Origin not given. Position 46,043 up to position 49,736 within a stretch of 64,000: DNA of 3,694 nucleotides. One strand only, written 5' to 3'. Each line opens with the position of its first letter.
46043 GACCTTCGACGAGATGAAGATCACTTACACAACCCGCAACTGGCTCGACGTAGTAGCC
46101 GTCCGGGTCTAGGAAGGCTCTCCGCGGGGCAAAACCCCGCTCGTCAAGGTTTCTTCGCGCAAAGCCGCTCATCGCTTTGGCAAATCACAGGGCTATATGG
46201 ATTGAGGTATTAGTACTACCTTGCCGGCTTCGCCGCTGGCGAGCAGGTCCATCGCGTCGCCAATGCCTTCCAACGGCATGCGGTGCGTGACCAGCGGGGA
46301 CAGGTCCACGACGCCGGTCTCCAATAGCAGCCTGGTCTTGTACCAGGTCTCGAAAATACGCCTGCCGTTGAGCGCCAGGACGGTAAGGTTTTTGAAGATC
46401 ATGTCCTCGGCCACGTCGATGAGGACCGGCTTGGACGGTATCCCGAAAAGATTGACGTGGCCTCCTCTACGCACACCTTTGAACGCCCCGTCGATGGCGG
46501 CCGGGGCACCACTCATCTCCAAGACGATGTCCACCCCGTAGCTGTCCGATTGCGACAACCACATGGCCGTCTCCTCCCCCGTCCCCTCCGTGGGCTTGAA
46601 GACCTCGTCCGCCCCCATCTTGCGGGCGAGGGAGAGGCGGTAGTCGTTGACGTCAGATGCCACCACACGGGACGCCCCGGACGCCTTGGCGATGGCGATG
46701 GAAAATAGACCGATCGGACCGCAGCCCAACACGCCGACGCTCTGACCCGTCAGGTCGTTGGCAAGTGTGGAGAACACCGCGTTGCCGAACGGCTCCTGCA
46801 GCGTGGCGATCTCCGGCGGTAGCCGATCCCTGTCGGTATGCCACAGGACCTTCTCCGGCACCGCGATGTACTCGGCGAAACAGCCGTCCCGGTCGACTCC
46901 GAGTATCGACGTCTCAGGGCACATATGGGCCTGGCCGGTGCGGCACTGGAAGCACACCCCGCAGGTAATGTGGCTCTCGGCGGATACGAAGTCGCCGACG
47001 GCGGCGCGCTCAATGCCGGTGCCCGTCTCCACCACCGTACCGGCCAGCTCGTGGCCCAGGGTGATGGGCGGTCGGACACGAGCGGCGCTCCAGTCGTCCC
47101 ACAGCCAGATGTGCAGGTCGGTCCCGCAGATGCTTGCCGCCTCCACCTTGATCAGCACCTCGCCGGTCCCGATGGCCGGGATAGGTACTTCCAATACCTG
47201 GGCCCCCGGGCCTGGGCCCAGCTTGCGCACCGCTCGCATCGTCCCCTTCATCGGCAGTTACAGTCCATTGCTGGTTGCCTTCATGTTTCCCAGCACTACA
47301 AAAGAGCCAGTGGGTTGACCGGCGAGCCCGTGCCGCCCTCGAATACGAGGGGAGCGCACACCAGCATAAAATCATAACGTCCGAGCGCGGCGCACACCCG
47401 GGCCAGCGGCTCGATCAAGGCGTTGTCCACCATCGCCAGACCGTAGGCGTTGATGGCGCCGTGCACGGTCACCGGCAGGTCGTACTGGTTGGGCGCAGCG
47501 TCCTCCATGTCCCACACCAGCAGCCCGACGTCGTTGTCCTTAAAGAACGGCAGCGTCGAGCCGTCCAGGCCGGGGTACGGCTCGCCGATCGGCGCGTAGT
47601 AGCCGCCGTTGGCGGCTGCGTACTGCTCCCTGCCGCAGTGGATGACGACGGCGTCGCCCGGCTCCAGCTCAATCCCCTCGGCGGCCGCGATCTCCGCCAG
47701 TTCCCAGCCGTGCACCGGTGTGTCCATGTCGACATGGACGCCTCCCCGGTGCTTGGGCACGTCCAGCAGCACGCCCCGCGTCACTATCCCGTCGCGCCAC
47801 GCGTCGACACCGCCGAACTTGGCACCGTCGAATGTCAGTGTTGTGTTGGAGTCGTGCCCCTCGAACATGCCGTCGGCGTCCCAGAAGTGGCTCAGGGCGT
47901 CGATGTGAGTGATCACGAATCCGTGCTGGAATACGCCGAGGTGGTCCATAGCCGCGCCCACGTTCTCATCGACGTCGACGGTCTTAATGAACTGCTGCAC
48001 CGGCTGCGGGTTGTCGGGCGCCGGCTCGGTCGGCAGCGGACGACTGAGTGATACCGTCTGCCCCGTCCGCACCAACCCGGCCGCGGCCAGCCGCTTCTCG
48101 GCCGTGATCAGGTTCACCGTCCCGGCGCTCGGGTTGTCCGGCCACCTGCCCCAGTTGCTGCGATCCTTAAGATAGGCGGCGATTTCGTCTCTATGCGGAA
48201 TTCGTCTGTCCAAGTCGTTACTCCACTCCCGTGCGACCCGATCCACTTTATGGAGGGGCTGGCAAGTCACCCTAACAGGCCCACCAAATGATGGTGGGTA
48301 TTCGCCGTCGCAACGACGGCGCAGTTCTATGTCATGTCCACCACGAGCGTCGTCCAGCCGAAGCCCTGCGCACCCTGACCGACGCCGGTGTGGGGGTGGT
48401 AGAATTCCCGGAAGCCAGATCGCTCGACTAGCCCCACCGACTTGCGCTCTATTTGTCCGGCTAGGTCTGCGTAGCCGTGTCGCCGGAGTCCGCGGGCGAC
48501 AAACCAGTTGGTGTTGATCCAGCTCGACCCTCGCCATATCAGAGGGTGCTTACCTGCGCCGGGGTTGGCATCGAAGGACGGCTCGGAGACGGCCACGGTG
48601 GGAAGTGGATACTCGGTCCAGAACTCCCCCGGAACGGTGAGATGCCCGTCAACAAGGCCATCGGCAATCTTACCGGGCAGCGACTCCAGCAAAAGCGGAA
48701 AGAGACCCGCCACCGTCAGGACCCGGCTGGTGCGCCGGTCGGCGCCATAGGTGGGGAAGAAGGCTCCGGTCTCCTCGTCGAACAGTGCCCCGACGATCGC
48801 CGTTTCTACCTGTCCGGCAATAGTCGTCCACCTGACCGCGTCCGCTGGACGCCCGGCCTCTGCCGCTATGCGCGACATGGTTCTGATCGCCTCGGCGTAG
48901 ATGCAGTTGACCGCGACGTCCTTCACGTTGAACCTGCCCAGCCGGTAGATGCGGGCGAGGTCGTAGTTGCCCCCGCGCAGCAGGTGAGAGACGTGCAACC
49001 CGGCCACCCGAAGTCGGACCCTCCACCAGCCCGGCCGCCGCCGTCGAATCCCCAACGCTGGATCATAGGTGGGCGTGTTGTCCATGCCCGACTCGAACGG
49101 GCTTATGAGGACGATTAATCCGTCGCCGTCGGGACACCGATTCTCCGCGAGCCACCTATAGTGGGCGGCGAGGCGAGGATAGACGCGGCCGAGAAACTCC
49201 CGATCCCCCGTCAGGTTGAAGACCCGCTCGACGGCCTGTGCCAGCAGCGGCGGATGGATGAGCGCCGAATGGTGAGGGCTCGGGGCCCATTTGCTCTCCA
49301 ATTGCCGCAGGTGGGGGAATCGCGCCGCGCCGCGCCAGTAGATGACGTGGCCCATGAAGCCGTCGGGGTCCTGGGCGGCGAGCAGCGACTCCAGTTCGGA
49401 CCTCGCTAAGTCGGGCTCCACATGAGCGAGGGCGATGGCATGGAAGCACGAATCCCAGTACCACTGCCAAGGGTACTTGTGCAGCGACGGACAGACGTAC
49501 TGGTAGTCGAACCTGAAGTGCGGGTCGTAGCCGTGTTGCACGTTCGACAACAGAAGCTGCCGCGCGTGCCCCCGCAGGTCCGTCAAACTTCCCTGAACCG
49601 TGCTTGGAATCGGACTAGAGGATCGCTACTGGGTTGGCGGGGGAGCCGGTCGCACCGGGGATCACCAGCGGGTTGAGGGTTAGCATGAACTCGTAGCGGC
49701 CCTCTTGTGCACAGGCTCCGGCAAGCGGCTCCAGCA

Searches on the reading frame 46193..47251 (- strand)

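Call 50: search_protein_families(library=pfam, proteins=[window:46193-47251:-], max_evalue=0.00001)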
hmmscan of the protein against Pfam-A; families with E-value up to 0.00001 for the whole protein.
window:46193-47251:- (352 aa): 4 families
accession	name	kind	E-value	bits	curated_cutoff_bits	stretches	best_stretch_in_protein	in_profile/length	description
PF08240.17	ADH_N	-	4.2e-29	101.3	23.5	1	29-138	2-101/104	Alcohol dehydrogenase GroES-like domain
PF00107.32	ADH_zinc_N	-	1.5e-23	83.6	31.8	1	179-305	1-122/129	Zinc-binding dehydrogenase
PF16912.11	Glu_dehyd_C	-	1.9e-07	31.2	34.9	1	168-334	30-198/211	Glucose dehydrogenase C-terminus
PF13602.12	ADH_zinc_N_2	-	5.2e-06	27.8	27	0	212-347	1-134/134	Zinc-binding dehydrogenase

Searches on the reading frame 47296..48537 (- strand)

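Call 50: search_protein_families(library=pfam, proteins=[window:47296-48537:-], max_evalue=0.00001)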
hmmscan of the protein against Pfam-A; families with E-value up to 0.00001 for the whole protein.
window:47296-48537:- (413 aa): 1 family
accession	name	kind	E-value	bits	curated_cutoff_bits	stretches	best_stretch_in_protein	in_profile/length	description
PF04199.19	Cyclase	-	8.2e-10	39.5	23.1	1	199-344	21-137/142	Putative cyclase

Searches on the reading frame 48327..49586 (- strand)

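Call 50: search_protein_families(library=pfam, proteins=[window:48327-49586:-], max_evalue=0.00001)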
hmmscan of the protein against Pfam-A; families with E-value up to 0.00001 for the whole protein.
window:48327-49586:- (419 aa): 3 families
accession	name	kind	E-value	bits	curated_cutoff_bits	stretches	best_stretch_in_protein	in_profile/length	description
PF22422.2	MGH1-like_GH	-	1.9e-84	284.7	27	1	38-412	1-356/356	Mannosylglycerate hydrolase MGH1-like glycoside hydrolase domain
PF03200.22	Glyco_hydro_63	-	4.3e-16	59.2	22.4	2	294-418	350-489/492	Glycosyl hydrolase family 63 C-terminal domain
PF17389.8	Bac_rhamnosid6H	-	5.2e-07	29.7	24.5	0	220-292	165-232/339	Bacterial alpha-L-rhamnosidase 6 hairpin glycosidase domain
